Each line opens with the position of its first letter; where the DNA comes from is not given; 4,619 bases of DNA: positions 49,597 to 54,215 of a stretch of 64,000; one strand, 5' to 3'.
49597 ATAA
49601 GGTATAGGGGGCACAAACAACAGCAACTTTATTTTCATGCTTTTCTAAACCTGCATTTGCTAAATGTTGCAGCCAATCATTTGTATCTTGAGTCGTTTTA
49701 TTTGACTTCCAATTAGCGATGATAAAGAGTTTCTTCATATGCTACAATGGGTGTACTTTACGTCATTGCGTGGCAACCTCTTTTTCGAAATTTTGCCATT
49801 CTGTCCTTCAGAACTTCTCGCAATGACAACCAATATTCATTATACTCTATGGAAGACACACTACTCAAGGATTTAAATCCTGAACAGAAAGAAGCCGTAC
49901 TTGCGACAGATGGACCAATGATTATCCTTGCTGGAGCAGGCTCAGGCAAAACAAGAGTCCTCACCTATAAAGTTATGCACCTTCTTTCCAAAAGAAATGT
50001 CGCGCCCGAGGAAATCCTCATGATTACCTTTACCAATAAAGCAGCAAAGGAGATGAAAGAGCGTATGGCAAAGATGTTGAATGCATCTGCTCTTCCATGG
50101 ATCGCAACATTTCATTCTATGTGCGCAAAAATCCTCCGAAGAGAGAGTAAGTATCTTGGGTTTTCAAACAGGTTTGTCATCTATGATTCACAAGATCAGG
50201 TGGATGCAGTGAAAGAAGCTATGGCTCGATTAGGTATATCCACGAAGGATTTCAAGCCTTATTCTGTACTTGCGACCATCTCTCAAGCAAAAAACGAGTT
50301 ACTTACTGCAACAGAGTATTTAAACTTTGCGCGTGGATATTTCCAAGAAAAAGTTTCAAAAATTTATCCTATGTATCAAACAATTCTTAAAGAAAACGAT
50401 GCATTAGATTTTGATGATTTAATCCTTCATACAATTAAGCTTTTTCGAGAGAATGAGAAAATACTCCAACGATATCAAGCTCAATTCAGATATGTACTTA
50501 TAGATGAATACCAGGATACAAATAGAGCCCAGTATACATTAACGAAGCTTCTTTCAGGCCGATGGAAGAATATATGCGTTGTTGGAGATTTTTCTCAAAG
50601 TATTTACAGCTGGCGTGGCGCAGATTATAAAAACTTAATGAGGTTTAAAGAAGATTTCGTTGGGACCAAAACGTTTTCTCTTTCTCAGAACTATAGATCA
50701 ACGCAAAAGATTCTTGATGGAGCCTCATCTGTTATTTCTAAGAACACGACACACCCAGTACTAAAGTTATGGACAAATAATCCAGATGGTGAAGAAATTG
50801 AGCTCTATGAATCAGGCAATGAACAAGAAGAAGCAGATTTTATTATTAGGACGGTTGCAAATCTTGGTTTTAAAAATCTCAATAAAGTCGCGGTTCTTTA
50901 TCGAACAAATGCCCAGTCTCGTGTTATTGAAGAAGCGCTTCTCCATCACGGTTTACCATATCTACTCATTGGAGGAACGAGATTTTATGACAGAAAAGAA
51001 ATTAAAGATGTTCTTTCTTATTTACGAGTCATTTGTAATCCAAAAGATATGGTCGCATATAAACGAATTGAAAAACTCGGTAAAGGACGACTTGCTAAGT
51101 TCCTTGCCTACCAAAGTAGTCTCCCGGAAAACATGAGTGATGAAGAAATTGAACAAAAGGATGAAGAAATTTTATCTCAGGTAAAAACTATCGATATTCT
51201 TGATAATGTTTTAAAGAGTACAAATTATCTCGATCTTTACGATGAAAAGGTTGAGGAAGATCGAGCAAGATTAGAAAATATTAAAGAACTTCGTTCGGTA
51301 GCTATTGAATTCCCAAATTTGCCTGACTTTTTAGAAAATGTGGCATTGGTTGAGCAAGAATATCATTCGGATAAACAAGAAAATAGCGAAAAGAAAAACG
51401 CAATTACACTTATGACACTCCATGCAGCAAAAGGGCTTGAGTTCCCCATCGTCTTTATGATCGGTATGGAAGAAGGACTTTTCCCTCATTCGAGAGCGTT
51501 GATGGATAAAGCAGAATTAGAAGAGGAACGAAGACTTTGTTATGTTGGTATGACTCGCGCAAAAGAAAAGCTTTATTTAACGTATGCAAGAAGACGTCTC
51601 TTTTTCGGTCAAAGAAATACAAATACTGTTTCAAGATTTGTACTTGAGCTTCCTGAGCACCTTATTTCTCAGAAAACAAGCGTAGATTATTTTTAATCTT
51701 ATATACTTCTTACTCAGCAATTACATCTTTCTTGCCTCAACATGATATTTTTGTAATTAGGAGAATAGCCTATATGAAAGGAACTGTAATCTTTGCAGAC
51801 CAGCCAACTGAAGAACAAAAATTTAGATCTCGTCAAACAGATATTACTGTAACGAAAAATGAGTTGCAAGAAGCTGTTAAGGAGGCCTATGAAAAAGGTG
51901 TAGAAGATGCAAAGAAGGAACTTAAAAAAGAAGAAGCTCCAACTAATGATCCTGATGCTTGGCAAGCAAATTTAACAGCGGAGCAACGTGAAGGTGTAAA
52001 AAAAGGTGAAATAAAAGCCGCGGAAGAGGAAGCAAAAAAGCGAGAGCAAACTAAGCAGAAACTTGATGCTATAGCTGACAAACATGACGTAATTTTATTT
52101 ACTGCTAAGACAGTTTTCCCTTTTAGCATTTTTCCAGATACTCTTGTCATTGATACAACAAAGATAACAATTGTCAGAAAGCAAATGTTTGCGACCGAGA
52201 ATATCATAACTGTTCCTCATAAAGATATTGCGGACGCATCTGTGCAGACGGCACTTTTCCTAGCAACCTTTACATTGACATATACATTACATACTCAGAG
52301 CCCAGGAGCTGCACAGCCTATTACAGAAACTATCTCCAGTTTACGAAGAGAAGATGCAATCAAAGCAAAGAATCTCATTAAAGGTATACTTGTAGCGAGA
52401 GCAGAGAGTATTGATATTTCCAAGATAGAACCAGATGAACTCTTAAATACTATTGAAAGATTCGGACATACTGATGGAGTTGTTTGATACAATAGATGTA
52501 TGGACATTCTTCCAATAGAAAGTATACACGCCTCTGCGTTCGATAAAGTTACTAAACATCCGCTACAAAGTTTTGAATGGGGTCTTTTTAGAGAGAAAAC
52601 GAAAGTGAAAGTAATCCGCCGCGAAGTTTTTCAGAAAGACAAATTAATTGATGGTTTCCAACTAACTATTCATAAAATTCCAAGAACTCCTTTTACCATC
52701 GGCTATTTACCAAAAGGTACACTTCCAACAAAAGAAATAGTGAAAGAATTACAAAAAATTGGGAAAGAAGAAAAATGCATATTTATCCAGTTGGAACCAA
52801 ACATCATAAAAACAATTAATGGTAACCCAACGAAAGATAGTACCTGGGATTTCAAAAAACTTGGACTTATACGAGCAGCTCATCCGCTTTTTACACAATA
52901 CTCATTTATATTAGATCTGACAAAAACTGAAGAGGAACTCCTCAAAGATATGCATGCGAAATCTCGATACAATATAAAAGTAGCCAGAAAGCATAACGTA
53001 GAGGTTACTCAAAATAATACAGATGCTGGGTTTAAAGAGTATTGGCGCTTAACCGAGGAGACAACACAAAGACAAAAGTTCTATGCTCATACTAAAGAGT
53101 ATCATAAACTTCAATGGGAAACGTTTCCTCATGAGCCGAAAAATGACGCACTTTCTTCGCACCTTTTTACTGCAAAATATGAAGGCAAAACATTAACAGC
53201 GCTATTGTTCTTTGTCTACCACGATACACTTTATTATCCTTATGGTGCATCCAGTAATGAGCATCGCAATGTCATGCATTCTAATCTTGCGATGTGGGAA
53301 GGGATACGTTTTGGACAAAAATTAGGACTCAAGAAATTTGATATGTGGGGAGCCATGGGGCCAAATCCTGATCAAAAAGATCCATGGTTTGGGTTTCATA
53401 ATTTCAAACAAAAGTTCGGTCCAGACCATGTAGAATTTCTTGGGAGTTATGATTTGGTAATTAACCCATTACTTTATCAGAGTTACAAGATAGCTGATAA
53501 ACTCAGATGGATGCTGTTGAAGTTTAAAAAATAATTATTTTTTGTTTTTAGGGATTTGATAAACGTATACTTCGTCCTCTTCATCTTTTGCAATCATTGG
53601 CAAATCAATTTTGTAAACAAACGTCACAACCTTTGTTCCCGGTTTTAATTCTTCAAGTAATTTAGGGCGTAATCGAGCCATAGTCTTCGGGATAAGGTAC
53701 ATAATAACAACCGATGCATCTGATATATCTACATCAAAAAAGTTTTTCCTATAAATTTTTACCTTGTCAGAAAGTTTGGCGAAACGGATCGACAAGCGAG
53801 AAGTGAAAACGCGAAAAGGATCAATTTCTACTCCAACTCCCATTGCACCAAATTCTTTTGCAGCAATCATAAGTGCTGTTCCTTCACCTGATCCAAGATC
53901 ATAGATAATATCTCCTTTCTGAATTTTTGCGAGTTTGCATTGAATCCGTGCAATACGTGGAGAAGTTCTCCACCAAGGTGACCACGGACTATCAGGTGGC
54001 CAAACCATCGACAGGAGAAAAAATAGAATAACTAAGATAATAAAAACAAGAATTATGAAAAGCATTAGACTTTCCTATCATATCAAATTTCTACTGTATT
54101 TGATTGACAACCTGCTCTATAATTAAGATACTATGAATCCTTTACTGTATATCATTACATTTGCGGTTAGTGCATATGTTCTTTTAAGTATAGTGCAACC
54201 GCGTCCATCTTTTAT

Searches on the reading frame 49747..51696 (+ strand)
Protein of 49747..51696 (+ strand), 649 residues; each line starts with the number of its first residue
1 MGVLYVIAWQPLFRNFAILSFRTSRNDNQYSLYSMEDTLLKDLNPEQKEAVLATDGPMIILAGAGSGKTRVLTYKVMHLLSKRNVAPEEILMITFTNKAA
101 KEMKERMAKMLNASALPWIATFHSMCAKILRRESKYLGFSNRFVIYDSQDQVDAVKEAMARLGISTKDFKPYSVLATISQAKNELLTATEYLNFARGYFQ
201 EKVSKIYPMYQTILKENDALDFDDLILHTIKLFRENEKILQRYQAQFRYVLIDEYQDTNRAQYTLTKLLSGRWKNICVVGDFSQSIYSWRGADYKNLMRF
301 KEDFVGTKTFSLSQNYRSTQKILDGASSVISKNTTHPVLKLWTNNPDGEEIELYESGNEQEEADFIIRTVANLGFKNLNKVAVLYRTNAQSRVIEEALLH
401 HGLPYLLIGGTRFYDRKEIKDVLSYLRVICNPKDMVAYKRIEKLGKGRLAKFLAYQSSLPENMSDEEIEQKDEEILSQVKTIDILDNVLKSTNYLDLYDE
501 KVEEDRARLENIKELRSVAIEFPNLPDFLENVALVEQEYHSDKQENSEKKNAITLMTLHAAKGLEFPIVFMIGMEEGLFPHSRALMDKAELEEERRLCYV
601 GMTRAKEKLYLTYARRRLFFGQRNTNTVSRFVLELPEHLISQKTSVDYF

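Call 3: search_protein_families(library=pfam, proteins=[window:49747-51696:+], max_evalue=0.01)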
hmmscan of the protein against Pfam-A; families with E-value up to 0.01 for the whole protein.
window:49747-51696:+ (649 aa): 11 families
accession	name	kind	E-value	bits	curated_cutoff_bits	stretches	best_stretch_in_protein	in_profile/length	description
PF00580.27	UvrD-helicase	-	8e-90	301.6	23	1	43-304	1-270/271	UvrD/REP helicase N-terminal domain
PF13361.12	UvrD_C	-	6.5e-68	230.1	25.6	1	311-615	2-349/350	UvrD-like helicase C-terminal domain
PF13245.12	AAA_19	-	1.8e-24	86.9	25.1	1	47-288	1-132/134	AAA domain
PF13538.12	UvrD_C_2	-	5.8e-11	42.5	27.4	1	554-612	3-52/52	UvrD-like helicase C-terminal domain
PF01443.25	Viral_helicase1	-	4.8e-08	33.5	21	0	531-611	160-226/228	Viral superfamily 1 RNA helicase core domain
PF13604.12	AAA_30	-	3.6e-07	30.6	27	1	43-108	2-67/191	AAA domain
PF13086.12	AAA_11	-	0.00011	22.6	27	1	43-256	2-223/257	AAA domain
PF13087.12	AAA_12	-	0.00057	19.9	27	0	533-611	123-190/195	AAA domain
PF03237.21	Terminase_6N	-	0.0024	18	22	0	59-220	1-167/215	Terminase large subunit, T4likevirus-type, N-terminal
PF00270.35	DEAD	-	0.003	17.7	26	1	45-120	2-78/167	DEAD/DEAH box helicase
PF04851.21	ResIII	-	0.0066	16.8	22.5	0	43-129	4-94/164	Type III restriction enzyme, res subunit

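Call 4: search_protein_families(library=ncbifam, proteins=[window:49747-51696:+], max_evalue=0.01)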
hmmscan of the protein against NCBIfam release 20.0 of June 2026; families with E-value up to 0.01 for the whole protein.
window:49747-51696:+ (649 aa): 18 families
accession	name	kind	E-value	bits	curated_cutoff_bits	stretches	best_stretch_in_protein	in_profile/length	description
TIGR01073.1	pcrA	equivalog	3.9e-222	739.6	911.2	2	39-442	1-408/725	DNA helicase PcrA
NF008743.0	PRK11773.1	equivalog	4e-170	567.6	965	2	38-441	5-410/720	DNA helicase II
TIGR01075.1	uvrD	equivalog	6e-163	543.8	1144.45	2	39-441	1-405/715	DNA helicase II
TIGR01074.1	rep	equivalog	6.9e-162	540.1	951.45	1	43-642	2-640/668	DNA helicase Rep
NF008172.0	PRK10919.1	equivalog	4.9e-129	431.5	1168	2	43-443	3-407/673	DNA helicase Rep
NF008276.0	PRK11054.1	equivalog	1.3e-50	172.6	543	3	41-135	195-288/684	DNA helicase IV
TIGR02785.1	addA_Gpos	equivalog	3.3e-50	171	707.65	5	199-330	337-480/1234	helicase-exonuclease AddAB subunit AddA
TIGR00609.1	recB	equivalog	3.1e-42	144.8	696.05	3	212-335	335-460/1175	exodeoxyribonuclease V subunit beta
NF010485.0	PRK13909.1-2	equivalog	4e-36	124.6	650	2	181-571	258-629/909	RecB-like helicase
TIGR02784.1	addA_alphas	equivalog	4.7e-36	124.6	860.75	4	206-332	347-495/1138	double-strand break repair helicase AddA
NF010487.0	PRK13909.1-4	equivalog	1.1e-29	103.4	759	2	212-572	290-630/924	RecB-like helicase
NF041464.1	HelD_BACSU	equivalog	1.1e-17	63.3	419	1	241-409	541-703/779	RNA polymerase recycling motor HelD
NF008128.0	PRK10876.1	equivalog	9.1e-17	60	1697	1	215-333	344-464/1181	exodeoxyribonuclease V subunit beta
NF010484.0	PRK13909.1-1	equivalog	2.1e-13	49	1074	2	58-111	8-60/945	RecB-like helicase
NF010486.0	PRK13909.1-3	equivalog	1.8e-11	42.8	1109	2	214-325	296-418/921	RecB-like helicase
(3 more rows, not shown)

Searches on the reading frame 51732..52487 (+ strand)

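Call 7: search_protein_families(library=pfam, proteins=[window:51732-52487:+], max_evalue=0.001)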
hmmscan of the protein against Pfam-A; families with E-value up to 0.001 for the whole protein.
window:51732-52487:+ (251 aa): 1 family
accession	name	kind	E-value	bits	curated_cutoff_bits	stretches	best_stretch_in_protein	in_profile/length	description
PF14470.12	bPH_3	-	3e-05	24.9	23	1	119-188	5-75/95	Bacterial PH domain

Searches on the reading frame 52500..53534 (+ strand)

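Call 7: search_protein_families(library=pfam, proteins=[window:52500-53534:+], max_evalue=0.001)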
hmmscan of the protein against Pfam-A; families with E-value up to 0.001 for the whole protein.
window:52500-53534:+ (344 aa): 2 families
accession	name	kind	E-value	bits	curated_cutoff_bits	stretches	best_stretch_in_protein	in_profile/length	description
PF02388.22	FemAB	-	8.3e-30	104.4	24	2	18-211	15-229/406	FemAB family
PF13480.13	Acetyltransf_6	-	3.5e-07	30.9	22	1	156-284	8-136/143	Acetyltransferase (GNAT) domain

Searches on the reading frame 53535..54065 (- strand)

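Call 7: search_protein_families(library=pfam, proteins=[window:53535-54065:-], max_evalue=0.001)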
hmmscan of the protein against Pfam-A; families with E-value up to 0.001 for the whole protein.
window:53535-54065:- (176 aa): 4 families
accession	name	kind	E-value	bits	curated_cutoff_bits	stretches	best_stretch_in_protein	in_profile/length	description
PF06325.19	PrmA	-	1.1e-05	25.5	22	1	48-147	159-257/296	Ribosomal protein L11 methyltransferase (PrmA)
PF08123.19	DOT1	-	6.7e-05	23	23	1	46-84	38-77/205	Histone methylation protein DOT1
PF02353.26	CMAS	-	0.00026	20.9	27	1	40-118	52-130/273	Mycolic acid cyclopropane synthetase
PF13847.12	Methyltransf_31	-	0.00047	20.3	27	1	49-118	2-74/145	Methyltransferase domain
